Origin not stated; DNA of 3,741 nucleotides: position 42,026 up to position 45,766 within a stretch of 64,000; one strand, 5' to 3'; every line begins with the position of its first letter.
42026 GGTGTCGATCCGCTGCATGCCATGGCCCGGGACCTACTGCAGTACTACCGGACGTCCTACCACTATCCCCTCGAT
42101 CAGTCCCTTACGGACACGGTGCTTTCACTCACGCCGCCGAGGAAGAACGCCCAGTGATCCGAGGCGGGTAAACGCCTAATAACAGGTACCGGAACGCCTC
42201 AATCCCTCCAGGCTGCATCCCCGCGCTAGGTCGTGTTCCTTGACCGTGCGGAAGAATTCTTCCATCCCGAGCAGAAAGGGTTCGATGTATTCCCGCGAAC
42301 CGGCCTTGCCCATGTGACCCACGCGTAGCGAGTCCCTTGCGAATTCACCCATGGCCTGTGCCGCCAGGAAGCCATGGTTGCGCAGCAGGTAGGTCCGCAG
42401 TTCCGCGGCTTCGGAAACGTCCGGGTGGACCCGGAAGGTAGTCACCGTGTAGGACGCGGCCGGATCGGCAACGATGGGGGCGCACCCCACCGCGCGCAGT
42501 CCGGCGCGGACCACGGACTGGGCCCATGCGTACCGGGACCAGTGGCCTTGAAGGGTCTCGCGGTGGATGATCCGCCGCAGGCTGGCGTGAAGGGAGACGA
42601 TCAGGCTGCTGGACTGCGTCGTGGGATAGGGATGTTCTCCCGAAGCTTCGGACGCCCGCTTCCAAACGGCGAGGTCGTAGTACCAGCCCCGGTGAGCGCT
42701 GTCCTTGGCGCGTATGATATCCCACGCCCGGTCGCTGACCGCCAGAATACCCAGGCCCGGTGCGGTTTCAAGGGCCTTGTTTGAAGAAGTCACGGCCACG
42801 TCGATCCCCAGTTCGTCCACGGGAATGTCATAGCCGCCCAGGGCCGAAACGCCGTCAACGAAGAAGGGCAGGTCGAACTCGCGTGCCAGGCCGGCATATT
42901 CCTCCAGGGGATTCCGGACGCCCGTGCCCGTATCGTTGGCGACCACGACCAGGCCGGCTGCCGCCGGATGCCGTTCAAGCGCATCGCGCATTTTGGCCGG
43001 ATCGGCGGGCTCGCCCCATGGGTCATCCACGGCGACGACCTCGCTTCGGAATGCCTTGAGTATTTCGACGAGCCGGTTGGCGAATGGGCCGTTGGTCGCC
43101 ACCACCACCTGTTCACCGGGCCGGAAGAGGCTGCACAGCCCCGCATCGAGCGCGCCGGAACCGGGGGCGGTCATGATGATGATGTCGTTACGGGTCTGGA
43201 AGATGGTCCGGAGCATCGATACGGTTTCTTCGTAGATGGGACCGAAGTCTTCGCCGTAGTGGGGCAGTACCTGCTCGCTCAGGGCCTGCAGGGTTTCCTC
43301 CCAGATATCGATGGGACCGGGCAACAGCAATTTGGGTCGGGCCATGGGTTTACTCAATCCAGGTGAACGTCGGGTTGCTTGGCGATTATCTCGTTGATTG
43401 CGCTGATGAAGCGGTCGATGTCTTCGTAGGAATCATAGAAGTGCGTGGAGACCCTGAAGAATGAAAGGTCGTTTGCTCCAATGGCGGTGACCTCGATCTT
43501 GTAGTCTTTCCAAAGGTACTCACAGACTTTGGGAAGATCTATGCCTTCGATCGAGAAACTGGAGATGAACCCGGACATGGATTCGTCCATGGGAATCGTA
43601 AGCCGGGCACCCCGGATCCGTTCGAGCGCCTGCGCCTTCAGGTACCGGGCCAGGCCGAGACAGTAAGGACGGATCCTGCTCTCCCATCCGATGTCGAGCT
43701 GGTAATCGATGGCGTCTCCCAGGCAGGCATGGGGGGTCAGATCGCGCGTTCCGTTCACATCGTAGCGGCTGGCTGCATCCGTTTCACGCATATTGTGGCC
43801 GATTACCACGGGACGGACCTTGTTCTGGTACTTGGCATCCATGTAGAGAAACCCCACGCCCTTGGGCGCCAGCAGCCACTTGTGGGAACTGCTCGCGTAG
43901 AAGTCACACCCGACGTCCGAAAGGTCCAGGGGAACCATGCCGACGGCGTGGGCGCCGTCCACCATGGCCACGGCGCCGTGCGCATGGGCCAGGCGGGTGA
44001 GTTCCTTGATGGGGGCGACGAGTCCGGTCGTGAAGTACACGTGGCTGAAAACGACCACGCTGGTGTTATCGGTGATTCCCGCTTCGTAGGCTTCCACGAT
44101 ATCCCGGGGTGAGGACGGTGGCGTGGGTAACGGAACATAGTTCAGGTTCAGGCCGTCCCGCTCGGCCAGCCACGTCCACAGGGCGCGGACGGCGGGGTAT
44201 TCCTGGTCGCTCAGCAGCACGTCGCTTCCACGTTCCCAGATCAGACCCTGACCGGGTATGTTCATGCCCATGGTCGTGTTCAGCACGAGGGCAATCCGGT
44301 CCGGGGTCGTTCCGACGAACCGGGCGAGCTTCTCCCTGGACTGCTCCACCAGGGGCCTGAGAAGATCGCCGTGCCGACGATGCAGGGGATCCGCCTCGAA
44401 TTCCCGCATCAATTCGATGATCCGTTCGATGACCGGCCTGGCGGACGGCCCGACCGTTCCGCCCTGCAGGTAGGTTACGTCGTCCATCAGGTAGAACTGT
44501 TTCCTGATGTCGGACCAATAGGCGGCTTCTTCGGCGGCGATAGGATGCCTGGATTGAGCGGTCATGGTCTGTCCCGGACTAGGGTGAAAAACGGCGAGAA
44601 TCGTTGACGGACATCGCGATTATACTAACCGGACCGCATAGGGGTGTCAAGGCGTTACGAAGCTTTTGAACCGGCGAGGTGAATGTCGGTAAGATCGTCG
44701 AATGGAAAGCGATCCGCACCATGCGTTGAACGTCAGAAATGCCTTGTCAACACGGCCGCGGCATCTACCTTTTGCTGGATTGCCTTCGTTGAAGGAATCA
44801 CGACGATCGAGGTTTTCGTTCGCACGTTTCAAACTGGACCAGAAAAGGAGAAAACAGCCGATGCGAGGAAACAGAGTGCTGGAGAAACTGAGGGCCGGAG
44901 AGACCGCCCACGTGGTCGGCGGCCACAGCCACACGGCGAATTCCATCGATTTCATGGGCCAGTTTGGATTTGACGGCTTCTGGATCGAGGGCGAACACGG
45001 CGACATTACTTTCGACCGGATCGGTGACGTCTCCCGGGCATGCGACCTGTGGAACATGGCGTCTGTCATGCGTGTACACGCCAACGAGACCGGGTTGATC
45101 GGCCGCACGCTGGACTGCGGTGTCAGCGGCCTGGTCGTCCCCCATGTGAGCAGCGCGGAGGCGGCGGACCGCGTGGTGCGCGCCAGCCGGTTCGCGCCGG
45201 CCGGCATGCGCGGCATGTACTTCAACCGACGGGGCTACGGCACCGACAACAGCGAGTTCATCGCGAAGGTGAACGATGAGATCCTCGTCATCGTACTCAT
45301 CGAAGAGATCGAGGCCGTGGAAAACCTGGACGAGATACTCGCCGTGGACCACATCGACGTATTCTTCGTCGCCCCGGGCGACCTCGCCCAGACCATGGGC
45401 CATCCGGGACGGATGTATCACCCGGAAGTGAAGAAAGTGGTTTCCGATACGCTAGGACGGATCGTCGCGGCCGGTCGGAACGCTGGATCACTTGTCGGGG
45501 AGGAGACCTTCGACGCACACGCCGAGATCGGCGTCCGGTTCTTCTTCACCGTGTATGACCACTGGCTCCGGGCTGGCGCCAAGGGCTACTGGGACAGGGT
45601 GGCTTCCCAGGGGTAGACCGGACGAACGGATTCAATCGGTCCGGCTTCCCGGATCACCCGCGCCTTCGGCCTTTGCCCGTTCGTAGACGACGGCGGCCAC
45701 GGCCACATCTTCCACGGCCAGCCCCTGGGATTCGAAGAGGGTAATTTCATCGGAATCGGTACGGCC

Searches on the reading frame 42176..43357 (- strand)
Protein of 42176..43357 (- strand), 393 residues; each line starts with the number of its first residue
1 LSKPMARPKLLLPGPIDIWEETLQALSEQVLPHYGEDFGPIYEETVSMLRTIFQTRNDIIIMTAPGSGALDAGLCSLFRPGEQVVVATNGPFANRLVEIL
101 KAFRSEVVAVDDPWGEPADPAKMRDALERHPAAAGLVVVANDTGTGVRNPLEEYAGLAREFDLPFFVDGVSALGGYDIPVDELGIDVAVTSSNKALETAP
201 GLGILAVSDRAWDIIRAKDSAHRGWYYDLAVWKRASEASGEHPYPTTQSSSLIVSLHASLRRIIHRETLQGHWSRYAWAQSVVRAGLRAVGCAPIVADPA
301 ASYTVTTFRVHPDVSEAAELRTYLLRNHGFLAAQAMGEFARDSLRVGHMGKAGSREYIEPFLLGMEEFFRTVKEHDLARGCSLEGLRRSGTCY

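Call 7: search_protein_families(library=pfam, proteins=[window:42176-43357:-])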
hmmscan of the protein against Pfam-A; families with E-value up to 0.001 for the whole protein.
window:42176-43357:- (393 aa): 1 family
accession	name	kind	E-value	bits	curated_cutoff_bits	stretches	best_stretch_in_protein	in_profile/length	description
PF00266.25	Aminotran_5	-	6.5e-14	52.1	21.5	1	31-211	34-217/371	Aminotransferase class-V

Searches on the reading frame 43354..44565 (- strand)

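Call 7: search_protein_families(library=pfam, proteins=[window:43354-44565:-])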
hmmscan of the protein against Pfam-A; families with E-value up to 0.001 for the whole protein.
window:43354-44565:- (403 aa): 4 families
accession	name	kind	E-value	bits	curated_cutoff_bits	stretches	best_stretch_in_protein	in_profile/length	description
PF00266.25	Aminotran_5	-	1e-45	156.8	21.5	1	42-386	12-371/371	Aminotransferase class-V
PF00155.27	Aminotran_1_2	-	5.9e-06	26.1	19.7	1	73-212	44-194/361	Aminotransferase class I and II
PF01053.26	Cys_Met_Meta_PP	-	0.0003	19.9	27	1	110-231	88-200/381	Cys/Met metabolism PLP-dependent enzyme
PF01041.23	DegT_DnrJ_EryC1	-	0.00055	19.7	19.8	1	157-210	102-152/360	DegT/DnrJ/EryC1/StrS aminotransferase family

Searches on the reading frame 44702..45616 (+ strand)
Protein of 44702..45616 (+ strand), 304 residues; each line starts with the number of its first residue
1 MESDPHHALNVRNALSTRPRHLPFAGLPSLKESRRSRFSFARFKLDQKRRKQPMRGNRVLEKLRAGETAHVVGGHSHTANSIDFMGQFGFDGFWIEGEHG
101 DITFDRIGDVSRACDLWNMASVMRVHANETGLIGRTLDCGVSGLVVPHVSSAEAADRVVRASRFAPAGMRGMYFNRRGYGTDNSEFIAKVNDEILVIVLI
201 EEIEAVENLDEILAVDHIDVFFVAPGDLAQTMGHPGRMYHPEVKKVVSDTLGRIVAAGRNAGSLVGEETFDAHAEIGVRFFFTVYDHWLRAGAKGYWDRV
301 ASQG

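Call 7: search_protein_families(library=pfam, proteins=[window:44702-45616:+])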
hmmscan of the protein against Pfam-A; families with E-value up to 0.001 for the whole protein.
window:44702-45616:+ (304 aa): 2 families
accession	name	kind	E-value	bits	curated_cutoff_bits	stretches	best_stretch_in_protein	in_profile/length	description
PF03328.21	HpcH_HpaI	-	1.7e-23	83.5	25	1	78-263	10-185/221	HpcH/HpaI aldolase/citrate lyase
PF00224.27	PK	-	0.00075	19.1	30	1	123-231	146-253/328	Pyruvate kinase, barrel domain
